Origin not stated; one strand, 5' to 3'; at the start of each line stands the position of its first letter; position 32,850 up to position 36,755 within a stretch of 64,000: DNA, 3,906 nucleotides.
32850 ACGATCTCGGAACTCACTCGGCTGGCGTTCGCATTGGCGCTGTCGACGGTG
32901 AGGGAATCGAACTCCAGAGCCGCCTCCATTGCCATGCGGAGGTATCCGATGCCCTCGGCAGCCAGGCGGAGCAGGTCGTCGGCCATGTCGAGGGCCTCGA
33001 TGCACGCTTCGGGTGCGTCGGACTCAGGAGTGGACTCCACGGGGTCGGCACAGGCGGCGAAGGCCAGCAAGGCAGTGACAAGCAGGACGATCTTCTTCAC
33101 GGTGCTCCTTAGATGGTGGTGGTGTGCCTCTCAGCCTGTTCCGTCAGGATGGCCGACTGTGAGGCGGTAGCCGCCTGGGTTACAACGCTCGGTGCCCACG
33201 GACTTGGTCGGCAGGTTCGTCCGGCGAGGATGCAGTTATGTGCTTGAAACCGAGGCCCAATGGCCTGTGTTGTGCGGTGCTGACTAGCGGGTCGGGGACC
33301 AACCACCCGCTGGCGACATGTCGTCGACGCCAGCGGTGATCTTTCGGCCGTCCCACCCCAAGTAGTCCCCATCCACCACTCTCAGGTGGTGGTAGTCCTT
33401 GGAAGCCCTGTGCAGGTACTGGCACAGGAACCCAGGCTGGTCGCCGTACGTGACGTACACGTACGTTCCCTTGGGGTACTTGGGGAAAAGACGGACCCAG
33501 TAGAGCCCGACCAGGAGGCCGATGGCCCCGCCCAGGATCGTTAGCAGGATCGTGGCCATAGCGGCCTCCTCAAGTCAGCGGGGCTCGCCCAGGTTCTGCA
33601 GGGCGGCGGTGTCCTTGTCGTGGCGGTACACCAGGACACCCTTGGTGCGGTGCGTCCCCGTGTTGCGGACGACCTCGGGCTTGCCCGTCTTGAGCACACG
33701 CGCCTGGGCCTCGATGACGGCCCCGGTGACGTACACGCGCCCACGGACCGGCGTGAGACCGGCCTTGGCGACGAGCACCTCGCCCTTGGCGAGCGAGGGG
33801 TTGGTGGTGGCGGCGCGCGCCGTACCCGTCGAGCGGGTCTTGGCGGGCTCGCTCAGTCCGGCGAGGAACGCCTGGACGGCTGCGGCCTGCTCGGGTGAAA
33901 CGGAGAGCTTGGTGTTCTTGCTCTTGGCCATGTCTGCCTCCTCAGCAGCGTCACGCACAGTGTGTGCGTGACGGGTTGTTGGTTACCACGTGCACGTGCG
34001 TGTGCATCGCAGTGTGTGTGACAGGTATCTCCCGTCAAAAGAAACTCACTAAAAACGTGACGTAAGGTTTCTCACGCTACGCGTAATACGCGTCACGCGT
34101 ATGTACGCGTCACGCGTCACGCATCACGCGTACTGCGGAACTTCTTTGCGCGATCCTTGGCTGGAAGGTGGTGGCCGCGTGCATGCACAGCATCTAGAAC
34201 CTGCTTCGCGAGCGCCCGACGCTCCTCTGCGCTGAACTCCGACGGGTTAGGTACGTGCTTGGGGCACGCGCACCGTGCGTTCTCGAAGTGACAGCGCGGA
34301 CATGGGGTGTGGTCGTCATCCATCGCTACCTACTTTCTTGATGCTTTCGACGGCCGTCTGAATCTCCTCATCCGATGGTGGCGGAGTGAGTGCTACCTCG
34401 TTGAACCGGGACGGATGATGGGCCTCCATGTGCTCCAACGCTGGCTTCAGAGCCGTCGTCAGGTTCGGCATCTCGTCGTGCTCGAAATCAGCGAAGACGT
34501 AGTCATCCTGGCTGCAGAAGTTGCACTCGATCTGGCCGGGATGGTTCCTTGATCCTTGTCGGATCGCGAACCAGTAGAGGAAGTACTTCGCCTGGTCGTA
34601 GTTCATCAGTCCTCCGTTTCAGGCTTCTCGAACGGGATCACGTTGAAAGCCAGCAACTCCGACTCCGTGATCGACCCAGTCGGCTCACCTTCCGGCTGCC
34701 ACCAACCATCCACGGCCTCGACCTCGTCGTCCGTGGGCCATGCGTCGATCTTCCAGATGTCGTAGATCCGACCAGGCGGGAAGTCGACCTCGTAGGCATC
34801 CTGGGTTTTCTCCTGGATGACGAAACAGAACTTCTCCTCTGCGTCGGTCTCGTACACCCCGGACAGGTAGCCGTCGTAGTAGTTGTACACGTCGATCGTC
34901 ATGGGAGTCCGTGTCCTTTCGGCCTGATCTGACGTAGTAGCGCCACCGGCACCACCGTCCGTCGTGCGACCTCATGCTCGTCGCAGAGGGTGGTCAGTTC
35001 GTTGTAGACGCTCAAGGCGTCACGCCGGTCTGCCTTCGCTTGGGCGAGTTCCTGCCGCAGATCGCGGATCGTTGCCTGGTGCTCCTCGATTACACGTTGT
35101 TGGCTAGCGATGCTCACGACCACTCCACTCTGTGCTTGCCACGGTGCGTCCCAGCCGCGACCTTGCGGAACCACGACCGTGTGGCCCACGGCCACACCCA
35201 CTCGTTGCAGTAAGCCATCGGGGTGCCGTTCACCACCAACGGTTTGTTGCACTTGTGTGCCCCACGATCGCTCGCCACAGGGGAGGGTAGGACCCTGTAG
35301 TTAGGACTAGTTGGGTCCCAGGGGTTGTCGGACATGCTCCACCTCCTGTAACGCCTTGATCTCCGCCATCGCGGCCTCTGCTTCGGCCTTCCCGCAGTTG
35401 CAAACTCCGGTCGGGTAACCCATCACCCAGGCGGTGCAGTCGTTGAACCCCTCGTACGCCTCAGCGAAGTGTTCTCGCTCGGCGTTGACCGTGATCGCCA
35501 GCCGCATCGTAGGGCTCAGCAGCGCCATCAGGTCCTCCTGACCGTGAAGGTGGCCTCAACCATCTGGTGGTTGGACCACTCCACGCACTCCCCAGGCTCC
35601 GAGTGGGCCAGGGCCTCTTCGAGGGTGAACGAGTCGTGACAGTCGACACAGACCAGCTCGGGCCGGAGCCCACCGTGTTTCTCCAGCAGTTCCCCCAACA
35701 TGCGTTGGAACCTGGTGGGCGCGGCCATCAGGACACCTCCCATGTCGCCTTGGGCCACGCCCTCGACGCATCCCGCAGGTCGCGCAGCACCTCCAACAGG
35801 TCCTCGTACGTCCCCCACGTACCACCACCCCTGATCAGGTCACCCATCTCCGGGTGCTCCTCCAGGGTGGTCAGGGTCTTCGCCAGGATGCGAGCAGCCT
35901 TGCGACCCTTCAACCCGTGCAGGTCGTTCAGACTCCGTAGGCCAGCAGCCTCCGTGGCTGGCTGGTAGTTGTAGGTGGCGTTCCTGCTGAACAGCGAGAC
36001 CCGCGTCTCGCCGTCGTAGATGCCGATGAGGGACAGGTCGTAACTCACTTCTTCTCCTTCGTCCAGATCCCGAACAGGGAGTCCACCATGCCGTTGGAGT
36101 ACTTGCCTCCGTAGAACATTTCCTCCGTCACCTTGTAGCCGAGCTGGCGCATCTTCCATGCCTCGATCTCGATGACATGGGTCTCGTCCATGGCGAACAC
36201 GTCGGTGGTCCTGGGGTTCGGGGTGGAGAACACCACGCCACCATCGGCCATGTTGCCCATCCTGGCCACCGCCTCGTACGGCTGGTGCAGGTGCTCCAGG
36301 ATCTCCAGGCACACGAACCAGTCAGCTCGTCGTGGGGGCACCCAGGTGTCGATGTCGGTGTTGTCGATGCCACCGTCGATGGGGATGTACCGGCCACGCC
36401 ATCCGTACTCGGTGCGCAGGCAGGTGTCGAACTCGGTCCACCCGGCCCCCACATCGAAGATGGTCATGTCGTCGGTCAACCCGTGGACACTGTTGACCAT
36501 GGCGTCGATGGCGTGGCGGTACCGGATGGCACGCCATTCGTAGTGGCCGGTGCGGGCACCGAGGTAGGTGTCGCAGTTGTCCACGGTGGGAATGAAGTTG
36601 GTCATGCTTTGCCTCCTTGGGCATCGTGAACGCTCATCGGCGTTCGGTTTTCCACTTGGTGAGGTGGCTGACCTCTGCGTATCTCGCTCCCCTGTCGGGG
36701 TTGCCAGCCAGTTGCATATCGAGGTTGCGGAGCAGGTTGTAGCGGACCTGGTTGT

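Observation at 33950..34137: ACGCGT-rich iteron-like region with a 10-bp perfect inverted repeat, and a second copy at 20800-20843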

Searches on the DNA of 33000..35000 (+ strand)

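Call 4: search_dna_similar(query=window:33000-35000:+, collection=phages, mode=near, max_rows=30)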
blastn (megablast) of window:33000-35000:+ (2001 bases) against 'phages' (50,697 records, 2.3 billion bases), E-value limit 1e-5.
No match.

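Call 16: search_dna_similar(query=window:33000-35000:+, collection=plasmids, mode=near, max_rows=20)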
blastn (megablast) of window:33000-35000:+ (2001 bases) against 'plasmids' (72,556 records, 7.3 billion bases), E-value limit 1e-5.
No match.

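Call 38: search_rna_families(source=window, start=33800, end=34300, threshold=evalue, max_evalue=1)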
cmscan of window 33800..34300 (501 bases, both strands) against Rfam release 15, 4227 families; matches with E-value up to 1: 1.
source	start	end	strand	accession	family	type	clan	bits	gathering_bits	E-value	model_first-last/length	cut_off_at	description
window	34033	34130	-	RF02786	snoTBR2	Gene; snRNA; snoRNA; CD-box;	-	20.4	62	0.21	1-109/109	no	Small nucleolar RNA TBR2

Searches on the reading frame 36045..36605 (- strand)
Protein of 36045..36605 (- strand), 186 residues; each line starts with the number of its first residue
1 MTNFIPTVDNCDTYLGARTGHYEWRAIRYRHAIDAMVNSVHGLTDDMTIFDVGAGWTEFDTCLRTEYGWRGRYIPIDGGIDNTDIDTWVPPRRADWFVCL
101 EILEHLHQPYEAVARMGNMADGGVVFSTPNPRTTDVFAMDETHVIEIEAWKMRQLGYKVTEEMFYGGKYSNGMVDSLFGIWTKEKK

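Call 89: search_protein_families(library=pfam, proteins=[window:36045-36605:-], max_evalue=1)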
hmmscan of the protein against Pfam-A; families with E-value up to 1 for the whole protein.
window:36045-36605:- (186 aa): 1 family
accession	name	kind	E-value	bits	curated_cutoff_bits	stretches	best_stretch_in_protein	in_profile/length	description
PF13489.12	Methyltransf_23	-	0.00039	20.6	27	1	44-140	21-124/164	Methyltransferase domain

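Call 90: search_protein_families(library=phrogs, proteins=[window:36045-36605:-], max_evalue=0.01)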
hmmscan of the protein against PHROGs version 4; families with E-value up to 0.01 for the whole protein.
window:36045-36605:- (186 aa): 0 families
